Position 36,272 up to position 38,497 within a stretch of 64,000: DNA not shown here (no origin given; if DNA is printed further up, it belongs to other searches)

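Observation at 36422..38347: Orphan 641-aa soluble protein between the pse block and the flippase, candidate nonulosonic-acid transferase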

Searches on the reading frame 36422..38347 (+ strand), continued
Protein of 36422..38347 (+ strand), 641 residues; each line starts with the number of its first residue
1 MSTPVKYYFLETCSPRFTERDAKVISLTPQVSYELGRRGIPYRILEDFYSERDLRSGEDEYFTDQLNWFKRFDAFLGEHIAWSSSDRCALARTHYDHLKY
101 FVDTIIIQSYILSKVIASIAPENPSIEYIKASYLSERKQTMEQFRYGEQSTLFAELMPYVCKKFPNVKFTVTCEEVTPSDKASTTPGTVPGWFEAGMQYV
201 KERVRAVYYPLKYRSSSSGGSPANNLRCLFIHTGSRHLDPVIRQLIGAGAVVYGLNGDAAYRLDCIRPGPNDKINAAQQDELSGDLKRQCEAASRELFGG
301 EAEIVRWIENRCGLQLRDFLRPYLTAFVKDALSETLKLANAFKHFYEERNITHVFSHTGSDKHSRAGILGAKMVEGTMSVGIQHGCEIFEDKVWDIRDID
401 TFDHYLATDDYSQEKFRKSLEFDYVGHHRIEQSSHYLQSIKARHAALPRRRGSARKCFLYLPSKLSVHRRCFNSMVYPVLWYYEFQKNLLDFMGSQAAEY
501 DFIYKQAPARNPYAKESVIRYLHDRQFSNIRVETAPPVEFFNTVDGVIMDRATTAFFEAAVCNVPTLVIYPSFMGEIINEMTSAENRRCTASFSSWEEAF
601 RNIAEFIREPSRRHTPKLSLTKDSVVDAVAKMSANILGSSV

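Call 63: search_protein_families(library=pfam, proteins=[L026:355-1056:+, L026:1588-2310:+, L026:2314-3186:+, L026:3439-4452:+, L026:7655-9220:+, L026:9217-9957:+, L026:13292-14884:+, L026:15647-17086:+, L026:17305-18846:+, L026:19855-20964:+], max_evalue=0.001)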
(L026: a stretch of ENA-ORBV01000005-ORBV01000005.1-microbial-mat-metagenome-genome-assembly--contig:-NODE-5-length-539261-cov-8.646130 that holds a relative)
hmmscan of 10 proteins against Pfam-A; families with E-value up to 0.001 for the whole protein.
L026:355-1056:+ (233 aa): 6 families
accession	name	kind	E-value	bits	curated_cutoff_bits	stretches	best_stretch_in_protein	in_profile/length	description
PF13649.12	Methyltransf_25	-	6.8e-15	56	27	1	70-157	2-92/97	Methyltransferase domain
PF08241.18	Methyltransf_11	-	1.8e-14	54.6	21.2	1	70-157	1-86/95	Methyltransferase domain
PF13847.12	Methyltransf_31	-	6.5e-10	39.3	27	1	68-159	6-102/145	Methyltransferase domain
PF07021.18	MetW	-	7.8e-07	29.3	21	1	68-164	16-108/193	Methionine biosynthesis protein MetW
PF08242.18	Methyltransf_12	-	1.4e-05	26.2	30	1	70-152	1-86/98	Methyltransferase domain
PF02353.26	CMAS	-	0.00086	19.1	27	1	53-114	50-111/273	Mycolic acid cyclopropane synthetase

L026:1588-2310:+ (240 aa): 2 families
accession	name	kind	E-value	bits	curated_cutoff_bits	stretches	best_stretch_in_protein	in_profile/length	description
PF02224.24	Cytidylate_kin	-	8e-56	189.5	26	1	5-206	1-195/211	Cytidylate kinase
PF13238.12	AAA_18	-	6.6e-07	30.3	29.4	1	5-158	1-110/128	AAA domain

L026:2314-3186:+ (290 aa): 1 family
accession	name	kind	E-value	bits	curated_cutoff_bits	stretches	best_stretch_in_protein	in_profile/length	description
PF01066.26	CDP-OH_P_transf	-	0.00018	22.3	22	1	45-97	3-53/152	CDP-alcohol phosphatidyltransferase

L026:3439-4452:+ (337 aa): 10 families
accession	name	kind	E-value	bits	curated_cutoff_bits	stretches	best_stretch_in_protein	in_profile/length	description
PF02719.21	Polysacc_synt_2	-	1.1e-96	323.9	20.2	1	17-287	1-292/293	Polysaccharide biosynthesis protein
PF01370.27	Epimerase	-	3.9e-21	76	20.9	1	17-181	1-176/240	NAD dependent epimerase/dehydratase family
PF01073.25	3Beta_HSD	-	1.9e-15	57.1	22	1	18-141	1-122/280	3-beta hydroxysteroid dehydrogenase/isomerase family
PF16363.11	GDP_Man_Dehyd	-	6.3e-13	49.3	27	1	18-137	1-131/332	GDP-mannose 4,6 dehydratase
PF04321.23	RmlD_sub_bind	-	3.1e-11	43.3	27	1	17-183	3-157/287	RmlD substrate binding domain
PF13460.12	NAD_binding_10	-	5.4e-09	36.6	27.2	1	21-140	1-103/184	NAD(P)H-binding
PF07993.18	NAD_binding_4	-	1.6e-06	27.9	20.1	0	19-137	1-138/258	Male sterility protein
PF05368.20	NmrA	-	2.6e-06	27.7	27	1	14-93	2-78/298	NmrA-like family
PF08659.16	KR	-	6.3e-06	26.7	22.6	1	17-130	3-131/180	KR domain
PF00106.31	adh_short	-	0.00077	19.4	26.6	0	15-125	1-122/195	short chain dehydrogenase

L026:7655-9220:+ (521 aa): 1 family
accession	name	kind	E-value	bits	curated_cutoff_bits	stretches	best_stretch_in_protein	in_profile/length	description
PF04909.20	Amidohydro_2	-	1.2e-22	81.5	26.4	1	317-499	65-288/289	Amidohydrolase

L026:9217-9957:+ (246 aa): 1 family
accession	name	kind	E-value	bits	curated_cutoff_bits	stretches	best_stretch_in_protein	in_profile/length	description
PF00551.24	Formyl_trans_N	-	1.1e-19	71.3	26.1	1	60-176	50-165/181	Formyl transferase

L026:13292-14884:+ (530 aa): 2 families
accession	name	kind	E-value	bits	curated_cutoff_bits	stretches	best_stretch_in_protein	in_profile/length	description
PF01943.22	Polysacc_synt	-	6.2e-08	32.8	28.2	1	41-309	1-270/274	Polysaccharide biosynthesis protein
PF13440.11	Polysacc_synt_3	-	1.2e-06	28.5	23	1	112-346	41-275/293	Polysaccharide biosynthesis protein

L026:15647-17086:+ (479 aa): 1 family
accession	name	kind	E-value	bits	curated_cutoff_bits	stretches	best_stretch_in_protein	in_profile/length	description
PF04932.20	Wzy_C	-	2.5e-05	24.6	31.7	1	257-401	2-148/149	O-Antigen ligase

L026:17305-18846:+ (513 aa): 1 family
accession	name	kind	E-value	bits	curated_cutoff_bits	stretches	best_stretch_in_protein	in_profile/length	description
PF09852.15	DUF2079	-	6.6e-55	187.4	28.2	1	82-427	1-381/459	Predicted membrane protein (DUF2079)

L026:19855-20964:+ (369 aa): 6 families
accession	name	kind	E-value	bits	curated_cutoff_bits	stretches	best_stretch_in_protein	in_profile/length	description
PF00534.26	Glycos_transf_1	-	3.9e-32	111.6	26.4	1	185-344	14-170/172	Glycosyl transferases group 1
PF13692.12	Glyco_trans_1_4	-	2.8e-26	92.9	27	1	189-330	4-140/142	Glycosyl transferases group 1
PF13439.12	Glyco_transf_4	-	2.4e-14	54.2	28.5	1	46-160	42-164/170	Glycosyltransferase Family 4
PF20706.3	GT4-conflict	-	4.3e-11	42.9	26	1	167-303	178-316/385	Family 4 Glycosyltransferase in conflict systems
PF13524.12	Glyco_trans_1_2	-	1.3e-08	35.4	25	1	225-356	19-139/144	Glycosyl transferase-like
PF13579.12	Glyco_trans_4_4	-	2.4e-06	28.4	29.7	1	77-158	72-155/158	Glycosyl transferase 4-like domain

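Call 68: search_dna_similar(query=window:36422-38347:+, collection=plasmids, mode=protein, max_evalue=0.001, max_rows=15)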
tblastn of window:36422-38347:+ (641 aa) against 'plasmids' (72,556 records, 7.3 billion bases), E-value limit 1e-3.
No match.

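Call 69: search_dna_similar(query=window:36422-38347:+, collection=phages, mode=protein, max_evalue=0.001, max_rows=15)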
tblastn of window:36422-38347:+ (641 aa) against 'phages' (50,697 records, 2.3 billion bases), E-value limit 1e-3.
No match.

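Call 72: search_protein_families(library=ncbifam, proteins=[P0106, L002:11872-12930:+, L005:277-1992:+, P0003, P0017, P0100, P0150, L072:5842-6969:+], max_evalue=1)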
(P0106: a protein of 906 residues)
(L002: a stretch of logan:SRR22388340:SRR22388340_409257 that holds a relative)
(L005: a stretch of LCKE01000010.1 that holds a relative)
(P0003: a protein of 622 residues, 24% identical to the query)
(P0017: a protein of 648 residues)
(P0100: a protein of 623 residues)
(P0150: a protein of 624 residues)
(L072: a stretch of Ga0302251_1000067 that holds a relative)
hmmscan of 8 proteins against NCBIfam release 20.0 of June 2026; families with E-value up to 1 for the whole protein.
P0106 (906 aa): 0 families

L002:11872-12930:+ (352 aa): 1 family
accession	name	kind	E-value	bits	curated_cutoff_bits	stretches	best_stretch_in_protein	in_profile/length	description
NF002239.0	PRK01146.2-3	equivalog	0.032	14.4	108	0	320-350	58-88/92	DNA-directed RNA polymerase subunit L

L005:277-1992:+ (572 aa): 2 families
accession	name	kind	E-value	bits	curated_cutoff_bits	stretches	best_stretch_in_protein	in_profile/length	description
TIGR04331.1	o_ant_LIC12162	subfamily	1.4e-113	380.7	225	1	5-562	1-583/585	LIC12162 family transferase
NF002368.0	PRK01346.1-5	equivalog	0.13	11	576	1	304-331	204-231/402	enhanced intracellular survival protein Eis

P0003 (622 aa): 2 families
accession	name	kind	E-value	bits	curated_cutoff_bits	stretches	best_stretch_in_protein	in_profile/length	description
NF046086.1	BFO_1060_trans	domain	3.1e-06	26.6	200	1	465-585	206-323/365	BFO_1060 family glycosyltransferase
TIGR04331.1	o_ant_LIC12162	subfamily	7.5e-05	21.6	225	1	425-545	383-504/585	LIC12162 family transferase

P0017 (648 aa): 1 family
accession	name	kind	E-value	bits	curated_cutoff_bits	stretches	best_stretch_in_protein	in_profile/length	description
TIGR04326.1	O_ant_LIC13510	subfamily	0.23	9.8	250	1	534-574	503-543/602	TIGR04326 family surface carbohydrate biosynthesis protein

P0100 (623 aa): 2 families
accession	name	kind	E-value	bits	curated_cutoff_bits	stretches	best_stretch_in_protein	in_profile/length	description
TIGR04331.1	o_ant_LIC12162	subfamily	3.3e-12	45.9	225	1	433-572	378-523/585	LIC12162 family transferase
TIGR03814.1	Gln_ase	equivalog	0.3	10.1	255.4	0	111-184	130-204/300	glutaminase A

P0150 (624 aa): 0 families

L072:5842-6969:+ (376 aa): 1 family
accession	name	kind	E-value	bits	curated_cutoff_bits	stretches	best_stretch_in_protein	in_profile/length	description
TIGR04396.2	surf_polysacc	subfamily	1.9e-08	33.9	125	1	221-359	202-336/427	surface carbohydrate biosynthesis protein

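Call 74: search_protein_families(library=ncbifam, alignment_id=A5, max_evalue=0.01)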
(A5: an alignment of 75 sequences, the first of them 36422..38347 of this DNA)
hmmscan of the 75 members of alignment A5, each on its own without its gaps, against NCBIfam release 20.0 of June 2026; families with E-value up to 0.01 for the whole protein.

A. member 1, window:36422-38347:+ (641 aa): 0 families

B. families by the number of members that match (of 75 scanned): 3 families
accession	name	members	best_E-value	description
TIGR04331.1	o_ant_LIC12162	22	3.3e-12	LIC12162 family transferase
NF046086.1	BFO_1060_trans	3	3.1e-06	BFO_1060 family glycosyltransferase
NF003768.0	PRK05365.1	1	0.0051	malonic semialdehyde reductase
